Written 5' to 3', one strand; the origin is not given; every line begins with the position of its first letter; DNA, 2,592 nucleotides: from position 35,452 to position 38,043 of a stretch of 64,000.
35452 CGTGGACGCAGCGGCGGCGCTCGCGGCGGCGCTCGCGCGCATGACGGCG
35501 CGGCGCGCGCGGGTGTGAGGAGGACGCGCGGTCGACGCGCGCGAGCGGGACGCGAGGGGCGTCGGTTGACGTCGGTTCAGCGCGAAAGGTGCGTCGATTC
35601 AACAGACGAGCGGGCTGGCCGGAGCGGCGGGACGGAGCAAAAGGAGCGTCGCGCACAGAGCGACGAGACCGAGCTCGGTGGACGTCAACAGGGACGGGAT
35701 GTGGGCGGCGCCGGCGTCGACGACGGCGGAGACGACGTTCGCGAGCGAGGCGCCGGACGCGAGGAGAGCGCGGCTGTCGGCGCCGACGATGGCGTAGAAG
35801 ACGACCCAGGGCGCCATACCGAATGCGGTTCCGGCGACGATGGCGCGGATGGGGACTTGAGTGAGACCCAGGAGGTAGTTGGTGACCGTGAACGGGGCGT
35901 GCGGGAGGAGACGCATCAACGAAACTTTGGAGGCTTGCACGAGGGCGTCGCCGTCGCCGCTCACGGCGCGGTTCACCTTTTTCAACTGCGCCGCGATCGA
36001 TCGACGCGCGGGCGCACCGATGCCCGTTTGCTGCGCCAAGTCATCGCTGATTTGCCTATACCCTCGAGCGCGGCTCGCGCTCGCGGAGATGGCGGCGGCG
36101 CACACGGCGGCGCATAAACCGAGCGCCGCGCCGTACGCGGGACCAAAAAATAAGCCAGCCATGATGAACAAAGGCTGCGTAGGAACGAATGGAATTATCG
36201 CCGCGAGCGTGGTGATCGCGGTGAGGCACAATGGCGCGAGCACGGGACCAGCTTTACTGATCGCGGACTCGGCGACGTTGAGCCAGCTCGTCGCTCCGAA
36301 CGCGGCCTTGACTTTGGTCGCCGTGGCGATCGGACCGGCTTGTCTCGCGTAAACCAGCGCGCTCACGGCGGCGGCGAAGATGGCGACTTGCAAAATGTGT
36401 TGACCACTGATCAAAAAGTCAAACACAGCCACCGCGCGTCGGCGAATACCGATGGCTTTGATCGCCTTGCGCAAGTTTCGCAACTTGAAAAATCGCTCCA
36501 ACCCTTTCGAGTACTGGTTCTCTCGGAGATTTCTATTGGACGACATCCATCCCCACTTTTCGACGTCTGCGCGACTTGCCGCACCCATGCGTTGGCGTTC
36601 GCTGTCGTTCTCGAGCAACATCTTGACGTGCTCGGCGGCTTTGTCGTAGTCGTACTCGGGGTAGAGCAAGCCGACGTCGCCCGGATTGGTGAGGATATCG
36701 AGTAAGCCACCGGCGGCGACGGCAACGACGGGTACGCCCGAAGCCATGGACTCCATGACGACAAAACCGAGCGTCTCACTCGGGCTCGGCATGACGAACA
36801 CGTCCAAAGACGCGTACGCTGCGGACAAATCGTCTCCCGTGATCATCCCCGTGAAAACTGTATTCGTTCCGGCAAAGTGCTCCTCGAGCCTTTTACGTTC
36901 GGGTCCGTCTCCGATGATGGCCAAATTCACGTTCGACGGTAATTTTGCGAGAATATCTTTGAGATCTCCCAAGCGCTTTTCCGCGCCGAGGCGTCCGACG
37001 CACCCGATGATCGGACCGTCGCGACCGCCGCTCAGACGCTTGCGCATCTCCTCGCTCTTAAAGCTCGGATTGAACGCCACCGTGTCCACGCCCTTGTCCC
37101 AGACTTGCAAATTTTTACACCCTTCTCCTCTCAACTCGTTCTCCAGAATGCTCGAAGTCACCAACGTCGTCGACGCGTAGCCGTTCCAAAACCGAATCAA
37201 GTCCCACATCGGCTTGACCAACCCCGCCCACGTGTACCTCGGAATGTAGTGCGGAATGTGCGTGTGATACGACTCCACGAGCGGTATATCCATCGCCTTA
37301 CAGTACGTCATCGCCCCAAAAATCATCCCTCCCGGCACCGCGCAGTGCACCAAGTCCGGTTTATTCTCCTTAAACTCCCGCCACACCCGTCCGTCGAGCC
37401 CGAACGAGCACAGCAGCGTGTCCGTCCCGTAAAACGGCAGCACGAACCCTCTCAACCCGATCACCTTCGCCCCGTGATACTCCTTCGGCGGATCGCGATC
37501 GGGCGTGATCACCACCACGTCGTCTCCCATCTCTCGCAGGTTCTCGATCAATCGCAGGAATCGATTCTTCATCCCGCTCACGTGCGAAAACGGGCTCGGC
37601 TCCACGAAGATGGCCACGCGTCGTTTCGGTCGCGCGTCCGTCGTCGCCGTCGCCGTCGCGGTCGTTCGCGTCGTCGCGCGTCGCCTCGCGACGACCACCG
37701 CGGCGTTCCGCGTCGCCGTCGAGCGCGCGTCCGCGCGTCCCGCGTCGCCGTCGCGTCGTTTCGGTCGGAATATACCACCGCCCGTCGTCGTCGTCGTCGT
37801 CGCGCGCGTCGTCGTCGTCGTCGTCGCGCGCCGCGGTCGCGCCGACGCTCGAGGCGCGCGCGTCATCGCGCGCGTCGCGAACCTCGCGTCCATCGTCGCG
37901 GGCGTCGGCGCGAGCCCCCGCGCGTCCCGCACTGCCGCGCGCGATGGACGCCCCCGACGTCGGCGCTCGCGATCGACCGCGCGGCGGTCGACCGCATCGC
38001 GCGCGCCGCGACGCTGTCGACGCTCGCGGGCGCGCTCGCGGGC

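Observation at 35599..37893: Sulfolipid synthase SQD2 fused to a DedA/TVP38-family membrane domain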

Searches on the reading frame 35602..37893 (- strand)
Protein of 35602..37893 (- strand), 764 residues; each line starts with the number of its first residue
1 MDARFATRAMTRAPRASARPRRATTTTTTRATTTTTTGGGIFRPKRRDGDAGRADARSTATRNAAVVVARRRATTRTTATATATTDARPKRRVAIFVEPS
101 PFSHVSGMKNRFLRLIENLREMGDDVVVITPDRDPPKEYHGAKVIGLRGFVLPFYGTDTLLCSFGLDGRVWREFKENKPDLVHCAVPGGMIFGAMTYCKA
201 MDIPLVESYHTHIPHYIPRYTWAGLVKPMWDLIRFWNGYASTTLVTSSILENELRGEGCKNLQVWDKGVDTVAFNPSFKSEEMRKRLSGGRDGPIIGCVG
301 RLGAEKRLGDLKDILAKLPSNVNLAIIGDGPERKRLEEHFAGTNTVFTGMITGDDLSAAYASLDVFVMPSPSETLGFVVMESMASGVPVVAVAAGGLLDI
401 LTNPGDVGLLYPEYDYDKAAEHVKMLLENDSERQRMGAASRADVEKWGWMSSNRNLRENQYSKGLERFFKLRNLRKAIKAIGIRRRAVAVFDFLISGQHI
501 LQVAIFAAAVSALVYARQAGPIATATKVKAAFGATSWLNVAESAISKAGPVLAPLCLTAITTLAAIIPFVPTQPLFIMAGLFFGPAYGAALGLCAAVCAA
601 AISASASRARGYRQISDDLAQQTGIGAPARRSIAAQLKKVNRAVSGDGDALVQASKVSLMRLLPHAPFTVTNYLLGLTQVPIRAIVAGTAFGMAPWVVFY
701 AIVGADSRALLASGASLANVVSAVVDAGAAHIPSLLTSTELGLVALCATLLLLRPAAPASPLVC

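Call 4: search_protein_families(library=pfam, proteins=[window:35602-37893:-], max_evalue=1)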
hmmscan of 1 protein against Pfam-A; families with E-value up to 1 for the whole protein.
window:35602-37893:- (764 aa): 8 families
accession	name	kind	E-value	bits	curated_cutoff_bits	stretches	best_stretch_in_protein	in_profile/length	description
PF00534.26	Glycos_transf_1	-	6.2e-31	107.7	26.4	1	281-441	3-170/172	Glycosyl transferases group 1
PF13692.12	Glyco_trans_1_4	-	6.6e-27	94.9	27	1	294-429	2-142/142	Glycosyl transferases group 1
PF13439.12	Glyco_transf_4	-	3.8e-23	82.8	28.5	1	106-271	2-168/170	Glycosyltransferase Family 4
PF09335.16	VTT_dom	-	2.7e-12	47.7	33.9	1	570-705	1-122/123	VTT domain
PF13579.12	Glyco_trans_4_4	-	6e-12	46.6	29.7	1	106-260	1-148/158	Glycosyl transferase 4-like domain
PF13524.12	Glyco_trans_1_2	-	2e-06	28.3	25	1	316-445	7-130/144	Glycosyl transferase-like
PF20706.3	GT4-conflict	-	3.7e-06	26.6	26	1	354-407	273-324/385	Family 4 Glycosyltransferase in conflict systems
PF13477.12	Glyco_trans_4_2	-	0.0095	16.5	23.4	1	113-213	14-111/139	Glycosyl transferase 4-like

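Call 5: search_protein_families(library=ncbifam, proteins=[window:35602-37893:-], max_evalue=1)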
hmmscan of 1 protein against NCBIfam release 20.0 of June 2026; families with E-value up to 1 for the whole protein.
window:35602-37893:- (764 aa): 48 families (the best 25 are shown)
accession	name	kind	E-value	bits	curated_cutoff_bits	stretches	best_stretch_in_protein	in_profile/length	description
NF053787.1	GlcN_PG_synth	equivalog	1.4e-34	119.5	480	1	166-457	69-353/361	N-acetylglucosaminyl phosphatidylglycerol synthase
TIGR03088.1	stp2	hypoth_equivalog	2.9e-24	85.8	409.05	1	215-446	112-355/374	TIGR03088 family PEP-CTERM/XrtA system glycosyltransferase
NF047684.1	TeichurnBiosyTuaC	equivalog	1.6e-22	80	550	1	179-461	109-386/391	teichuronic acid biosynthesis protein TuaC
TIGR03999.1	thiol_BshA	equivalog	1.1e-20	74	273.7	1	260-446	167-355/375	N-acetyl-alpha-D-glucosaminyl L-malate synthase BshA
NF041876.1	EPS_EpsE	equivalog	4.6e-20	72.2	400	1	250-446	176-378/389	exopolysaccharide biosynthesis GT4 family glycosyltransferase EpsE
NF049988.1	MGlcDAGSynMgs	equivalog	2.4e-18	66.7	400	1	93-430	3-351/398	alpha-monoglucosyldiacylglycerol synthase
TIGR03449.1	mycothiol_MshA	equivalog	2.3e-17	63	462.5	1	261-458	189-398/406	D-inositol-3-phosphate glycosyltransferase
TIGR04157.1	glyco_rSAM_CFB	subfamily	3.2e-16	59.3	400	1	248-443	182-388/406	TIGR04157 family glycosyltransferase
TIGR02149.1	glgA_Coryne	subfamily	7.7e-16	58.2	302.4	1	262-450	171-377/391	glycogen synthase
TIGR04063.1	stp3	hypoth_equivalog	6.4e-15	54.9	442.05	1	255-453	175-385/397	TIGR04063 family PEP-CTERM/XrtA system glycosyltransferase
TIGR04047.1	MSMEG_0565_glyc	hypoth_equivalog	7.7e-15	54.8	259.85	1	240-454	139-365/373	MSMEG_0565 family glycosyltransferase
TIGR02095.1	glgA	subfamily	2.1e-12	46.5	328.45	1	287-421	288-433/477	glycogen/starch synthase, ADP-glucose type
NF038298.1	EPS_HpsO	equivalog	2.8e-10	39.5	575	1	266-439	175-362/388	hormogonium polysaccharide biosynthesis glycosyltransferase HpsO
NF053513.1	Gtran_IagA_BgsA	equivalog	3.4e-09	36.2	460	1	264-391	131-264/333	LTA glycolipid anchor biosynthesis glycosyltransferase, IagA/BgsA family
NF038295.1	EPS_HpsP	equivalog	8e-09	35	550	1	334-451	259-375/388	hormogonium polysaccharide biosynthesis glycosyltransferase HpsP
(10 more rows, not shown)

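Call 6: find_homologous_proteins(query=window:35602-37893:-, max_evalue=1e-10)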
Query window:35602-37893:- (764 aa): 665 proteins with E <= 1e-10 among 8000 candidates; the best 120 are listed.
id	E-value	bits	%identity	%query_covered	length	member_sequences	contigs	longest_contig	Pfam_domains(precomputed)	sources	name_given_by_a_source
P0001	0.0e+0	1676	100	99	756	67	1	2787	PF00534.27,PF13579.13,PF09335.17,PF13524.13,PF13439.13,PF20706.4,PF13692.13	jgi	jgi:sulfoquinovosyltransferase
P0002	0.0e+0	1321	80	96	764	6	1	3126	PF00534.27,PF13579.13,PF09335.17,PF13439.13,PF13692.13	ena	-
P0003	0.0e+0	1286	82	90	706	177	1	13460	PF00534.27,PF13579.13,PF09335.17,PF13524.13,PF13439.13,PF20706.4,PF13692.13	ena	-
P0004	0.0e+0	1282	81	90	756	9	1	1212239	PF00534.27,PF13579.13,PF09335.17,PF13439.13,PF13692.13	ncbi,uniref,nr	ncbi:hypothetical protein BE221DRAFT_66306 [Ostreococcus tauri]|uniref:Glycosyl transferase, family 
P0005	0.0e+0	1252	100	72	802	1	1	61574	PF00534.27,PF13579.13,PF13524.13,PF13439.13,PF20706.4,PF13692.13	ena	-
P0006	0.0e+0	1221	78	90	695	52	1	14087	PF00534.27,PF13579.13,PF09335.17,PF13524.13,PF13439.13,PF20706.4,PF13692.13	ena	-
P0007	0.0e+0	1174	75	90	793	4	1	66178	PF00534.27,PF13579.13,PF09335.17,PF13524.13,PF13439.13,PF20706.4,PF13692.13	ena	-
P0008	0.0e+0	1164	70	100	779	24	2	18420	PF00534.27,PF13579.13,PF09335.17,PF13524.13,PF13439.13,PF20706.4,PF13692.13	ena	-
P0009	0.0e+0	1135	77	86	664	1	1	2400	PF00534.27,PF13579.13,PF09335.17,PF13524.13,PF13439.13,PF20706.4,PF13692.13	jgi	jgi:sulfoquinovosyltransferase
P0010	0.0e+0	1090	99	63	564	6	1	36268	PF00534.27,PF13579.13,PF13524.13,PF13439.13,PF20706.4,PF13692.13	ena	-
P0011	5.3e-222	757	55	87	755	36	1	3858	PF00534.27,PF13579.13,PF09335.17,PF13439.13,PF20706.4,PF13692.13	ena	-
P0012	1.4e-218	746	50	91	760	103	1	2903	PF00534.27,PF13579.13,PF09335.17,PF13439.13,PF20706.4,PF13692.13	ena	-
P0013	4.8e-216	737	52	88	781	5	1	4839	PF00534.27,PF13579.13,PF09335.17,PF13439.13,PF20706.4,PF13692.13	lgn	-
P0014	1.2e-213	729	53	88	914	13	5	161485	PF00534.27,PF13579.13,PF09335.17,PF13439.13,PF20706.4,PF13692.13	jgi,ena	-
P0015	1.0e-209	717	54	81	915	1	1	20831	PF00534.27,PF13579.13,PF09335.17,PF13439.13,PF20706.4,PF13692.13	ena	-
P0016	6.5e-209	714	54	81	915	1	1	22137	PF00534.27,PF13579.13,PF09335.17,PF13439.13,PF13692.13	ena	-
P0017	1.0e-205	703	51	87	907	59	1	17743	PF00534.27,PF13579.13,PF09335.17,PF13439.13,PF20706.4,PF13692.13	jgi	jgi:sulfoquinovosyltransferase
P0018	2.5e-205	702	54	80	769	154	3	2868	PF00534.27,PF13579.13,PF09335.17,PF13439.13,PF20706.4,PF13692.13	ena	-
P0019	8.4e-205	700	50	90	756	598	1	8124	PF00534.27,PF13579.13,PF09335.17,PF13439.13,PF20706.4,PF13692.13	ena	-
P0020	3.2e-201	688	53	80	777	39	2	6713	PF00534.27,PF13579.13,PF09335.17,PF13439.13,PF20706.4,PF13692.13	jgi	jgi:sulfoquinovosyltransferase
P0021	6.1e-200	684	49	85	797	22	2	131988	PF00534.27,PF13579.13,PF09335.17,PF13439.13,PF20706.4,PF13692.13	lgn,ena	-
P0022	1.3e-199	683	52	81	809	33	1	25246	PF00534.27,PF13579.13,PF09335.17,PF13524.13,PF13439.13,PF20706.4,PF13692.13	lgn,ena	-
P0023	1.8e-199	683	51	86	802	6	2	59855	PF00534.27,PF13579.13,PF09335.17,PF13439.13,PF20706.4,PF13692.13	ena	-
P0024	1.4e-198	680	51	81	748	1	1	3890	PF00534.27,PF13579.13,PF09335.17,PF13439.13,PF20706.4,PF13692.13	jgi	-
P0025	3.5e-196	672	51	81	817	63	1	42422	PF00534.27,PF13579.13,PF09335.17,PF13439.13,PF20706.4,PF13692.13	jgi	jgi:sulfoquinovosyltransferase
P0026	4.2e-195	668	48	85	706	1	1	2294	PF00534.27,PF13579.13,PF09335.17,PF13524.13,PF13439.13,PF20706.4,PF13692.13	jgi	-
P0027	7.5e-195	667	50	82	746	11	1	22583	PF00534.27,PF13579.13,PF09335.17,PF13439.13,PF20706.4,PF13692.13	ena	-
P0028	2.4e-166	573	55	65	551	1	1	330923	PF00534.27,PF09335.17,PF20706.4,PF13692.13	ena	-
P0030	1.4e-149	518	53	63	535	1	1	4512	PF00534.27,PF09335.17,PF20706.4,PF13692.13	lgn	-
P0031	5.8e-144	499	49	67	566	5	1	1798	PF00534.27,PF09335.17,PF20706.4,PF13692.13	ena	-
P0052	1.8e-128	448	52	58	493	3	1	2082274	PF00534.27,PF09335.17,PF20706.4,PF13692.13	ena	-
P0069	7.5e-124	433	43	74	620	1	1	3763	PF00534.27,PF09335.17,PF13524.13,PF13439.13,PF20706.4,PF13692.13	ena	-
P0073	6.3e-122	426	42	76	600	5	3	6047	PF00534.27,PF13579.13,PF09335.17,PF13524.13,PF13439.13,PF20706.4,PF13692.13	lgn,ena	-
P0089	8.3e-112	393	41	70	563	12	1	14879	PF00534.27,PF09335.17,PF13524.13,PF13439.13,PF20706.4,PF13692.13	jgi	jgi:sulfoquinovosyltransferase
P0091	3.1e-111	391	42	71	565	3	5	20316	PF00534.27,PF09335.17,PF13524.13,PF13439.13,PF20706.4,PF13692.13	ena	-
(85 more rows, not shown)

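Call 7: search_solved_structures(query=window:35602-37893:-, max_evalue=0.001)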
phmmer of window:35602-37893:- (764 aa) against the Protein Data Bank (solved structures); distinct sequences matched with E-value up to 0.001: 56.
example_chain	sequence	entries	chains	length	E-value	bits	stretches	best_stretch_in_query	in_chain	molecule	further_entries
3okc_A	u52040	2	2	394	1.2e-15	60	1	266-455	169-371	GDP-mannose-dependent alpha-(1-6)-phosphatidylinositol monomannoside mannosyltransferase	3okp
3oka_A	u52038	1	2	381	1.3e-15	59.9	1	266-454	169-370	GDP-mannose-dependent alpha-(1-6)-phosphatidylinositol monomannoside mannosyltransferase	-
6kih_A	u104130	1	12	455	3.3e-15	58.5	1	282-445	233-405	Tll1590 protein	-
2gej_A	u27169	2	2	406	6.2e-15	57.6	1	97-451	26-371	PHOSPHATIDYLINOSITOL MANNOSYLTRANSFERASE (PimA)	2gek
4n9w_A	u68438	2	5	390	6.3e-15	57.6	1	97-451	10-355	GDP-mannose-dependent alpha-(1-2)-phosphatidylinositol mannosyltransferase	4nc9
7qsg_A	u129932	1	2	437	1.8e-11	46.2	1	260-452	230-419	D-inositol 3-phosphate glycosyltransferase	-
3c4q_A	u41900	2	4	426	2.2e-10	42.6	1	353-454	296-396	Predicted glycosyltransferases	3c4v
3c48_A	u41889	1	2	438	2.3e-10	42.5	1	353-454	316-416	Predicted glycosyltransferases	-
2jjm_A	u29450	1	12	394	4.5e-10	41.6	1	281-444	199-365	GLYCOSYL TRANSFERASE, GROUP 1 FAMILY PROTEIN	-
3mbo_A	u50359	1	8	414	5.1e-10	41.4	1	281-444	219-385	Glycosyltransferase, group 1 family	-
3fro_A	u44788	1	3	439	3.3e-08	35.4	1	320-450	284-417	GlgA glycogen synthase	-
2bis_A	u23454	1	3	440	3.4e-08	35.4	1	320-450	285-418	GLGA GLYCOGEN SYNTHASE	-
3l01_A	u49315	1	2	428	6.1e-08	34.5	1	320-428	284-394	GlgA glycogen synthase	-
2bfw_A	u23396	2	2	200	7.2e-08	34.3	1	321-425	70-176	GLGA GLYCOGEN SYNTHASE | PGS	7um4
5ze7_B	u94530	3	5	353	7.2e-08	34.3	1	293-412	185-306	UDP-glucose:tetrahydrobiopterin glucosyltransferase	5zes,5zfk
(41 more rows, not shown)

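Call 9: find_encoding_contigs(protein=P0001, flank=3000, max_places=6)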
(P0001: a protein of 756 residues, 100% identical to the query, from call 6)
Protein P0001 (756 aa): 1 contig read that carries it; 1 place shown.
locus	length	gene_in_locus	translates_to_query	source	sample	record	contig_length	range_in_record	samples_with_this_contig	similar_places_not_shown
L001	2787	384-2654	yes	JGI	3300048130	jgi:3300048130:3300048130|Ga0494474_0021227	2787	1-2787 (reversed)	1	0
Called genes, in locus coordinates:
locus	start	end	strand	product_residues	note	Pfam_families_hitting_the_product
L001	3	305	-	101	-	?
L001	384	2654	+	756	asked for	PF13439:Glyco_transf_4, PF13579:Glyco_trans_4_4, PF00534:Glycos_transf_1, PF13524:Glyco_trans_1_2 (weak), PF13692:Glyco_trans_1_4, PF20706:GT4-conflict (weak), PF09335:VTT_dom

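Call 13: list_cluster_members(proteins=[P0001, P0004, P0012, P0019, P0014, P0017, P0011, P0073, P0089, P0021])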
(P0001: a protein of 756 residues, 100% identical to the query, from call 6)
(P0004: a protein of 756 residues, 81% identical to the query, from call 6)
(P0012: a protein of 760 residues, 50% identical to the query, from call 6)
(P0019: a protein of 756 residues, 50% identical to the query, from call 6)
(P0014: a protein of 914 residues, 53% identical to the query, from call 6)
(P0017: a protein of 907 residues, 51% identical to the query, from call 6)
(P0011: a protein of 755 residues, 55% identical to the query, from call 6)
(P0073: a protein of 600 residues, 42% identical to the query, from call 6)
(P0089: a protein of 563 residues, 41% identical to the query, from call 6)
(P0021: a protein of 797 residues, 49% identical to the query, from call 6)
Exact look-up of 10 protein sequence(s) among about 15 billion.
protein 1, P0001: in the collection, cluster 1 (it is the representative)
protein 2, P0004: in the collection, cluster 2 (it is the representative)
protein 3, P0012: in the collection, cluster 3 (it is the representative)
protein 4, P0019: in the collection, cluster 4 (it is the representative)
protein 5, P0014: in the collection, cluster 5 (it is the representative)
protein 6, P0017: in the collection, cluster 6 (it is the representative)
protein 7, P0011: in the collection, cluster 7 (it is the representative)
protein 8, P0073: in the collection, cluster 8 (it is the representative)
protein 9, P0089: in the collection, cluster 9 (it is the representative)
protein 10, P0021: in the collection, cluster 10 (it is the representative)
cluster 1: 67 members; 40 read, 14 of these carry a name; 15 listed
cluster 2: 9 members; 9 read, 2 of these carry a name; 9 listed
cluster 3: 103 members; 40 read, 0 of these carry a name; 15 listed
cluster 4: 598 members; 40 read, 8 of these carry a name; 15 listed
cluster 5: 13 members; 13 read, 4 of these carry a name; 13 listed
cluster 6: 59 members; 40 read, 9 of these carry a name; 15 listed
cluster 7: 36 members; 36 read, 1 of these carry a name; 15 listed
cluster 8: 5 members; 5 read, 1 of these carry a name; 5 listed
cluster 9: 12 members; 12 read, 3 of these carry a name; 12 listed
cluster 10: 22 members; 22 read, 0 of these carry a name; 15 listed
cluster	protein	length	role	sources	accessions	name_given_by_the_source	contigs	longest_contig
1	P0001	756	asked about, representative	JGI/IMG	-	sulfoquinovosyltransferase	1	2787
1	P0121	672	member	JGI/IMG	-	sulfoquinovosyltransferase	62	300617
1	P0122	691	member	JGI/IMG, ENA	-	sulfoquinovosyltransferase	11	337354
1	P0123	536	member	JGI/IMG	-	sulfoquinovosyltransferase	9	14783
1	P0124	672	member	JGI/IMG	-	sulfoquinovosyltransferase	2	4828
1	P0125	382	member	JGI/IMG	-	sulfoquinovosyltransferase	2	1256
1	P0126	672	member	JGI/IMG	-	sulfoquinovosyltransferase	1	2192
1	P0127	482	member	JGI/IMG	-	sulfoquinovosyltransferase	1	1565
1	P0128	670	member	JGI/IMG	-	sulfoquinovosyltransferase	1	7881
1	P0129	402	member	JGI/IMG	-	sulfoquinovosyltransferase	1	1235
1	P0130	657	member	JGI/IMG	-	sulfoquinovosyltransferase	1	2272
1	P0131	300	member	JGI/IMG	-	sulfoquinovosyltransferase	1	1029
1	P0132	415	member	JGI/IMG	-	sulfoquinovosyltransferase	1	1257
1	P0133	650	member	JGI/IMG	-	sulfoquinovosyltransferase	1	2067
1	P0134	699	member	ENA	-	-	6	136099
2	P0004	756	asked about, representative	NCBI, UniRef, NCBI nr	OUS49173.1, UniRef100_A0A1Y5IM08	hypothetical protein BE221DRAFT_66306 [Ostreococcus tauri] | Glycosyl transferase, family 1 n=1 Tax=Ostreococcus tauri TaxID=70448 ...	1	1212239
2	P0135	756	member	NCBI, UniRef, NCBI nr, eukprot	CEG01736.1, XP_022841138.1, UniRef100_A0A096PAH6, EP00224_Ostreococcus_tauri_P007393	Glycosyl transferase, family 1 [Ostreococcus tauri] | Glycosyl transferase, family 1 n=1 Tax=Ostreococcus tauri TaxID=70448 ... | XP_022841138.1 Glycosyl transferase, family 1 [Ostreococcus tauri]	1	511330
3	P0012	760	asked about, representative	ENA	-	-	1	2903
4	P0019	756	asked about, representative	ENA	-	-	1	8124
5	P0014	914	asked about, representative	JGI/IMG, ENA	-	-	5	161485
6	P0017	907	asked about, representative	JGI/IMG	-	sulfoquinovosyltransferase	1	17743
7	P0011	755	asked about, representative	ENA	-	-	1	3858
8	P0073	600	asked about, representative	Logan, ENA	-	-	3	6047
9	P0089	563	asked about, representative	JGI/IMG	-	sulfoquinovosyltransferase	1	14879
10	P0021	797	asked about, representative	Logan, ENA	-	-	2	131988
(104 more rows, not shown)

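Call 28: find_encoding_contigs(protein=P0089, flank=7000, max_places=2)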
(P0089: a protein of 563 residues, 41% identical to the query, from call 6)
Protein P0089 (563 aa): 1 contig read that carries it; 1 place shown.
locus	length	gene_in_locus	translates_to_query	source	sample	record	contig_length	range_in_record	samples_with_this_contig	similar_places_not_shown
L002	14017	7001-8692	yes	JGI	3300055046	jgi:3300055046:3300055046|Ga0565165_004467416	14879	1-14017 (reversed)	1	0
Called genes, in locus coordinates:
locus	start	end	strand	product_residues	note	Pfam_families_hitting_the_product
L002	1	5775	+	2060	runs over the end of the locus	PF01734:Patatin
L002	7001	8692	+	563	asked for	PF13439:Glyco_transf_4, PF20706:GT4-conflict, PF00534:Glycos_transf_1, PF13524:Glyco_trans_1_2, PF13692:Glyco_trans_1_4, PF09335:VTT_dom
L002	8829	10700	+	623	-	PF00481:PP2C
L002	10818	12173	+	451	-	-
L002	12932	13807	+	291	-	PF00501:AMP-binding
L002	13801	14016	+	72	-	?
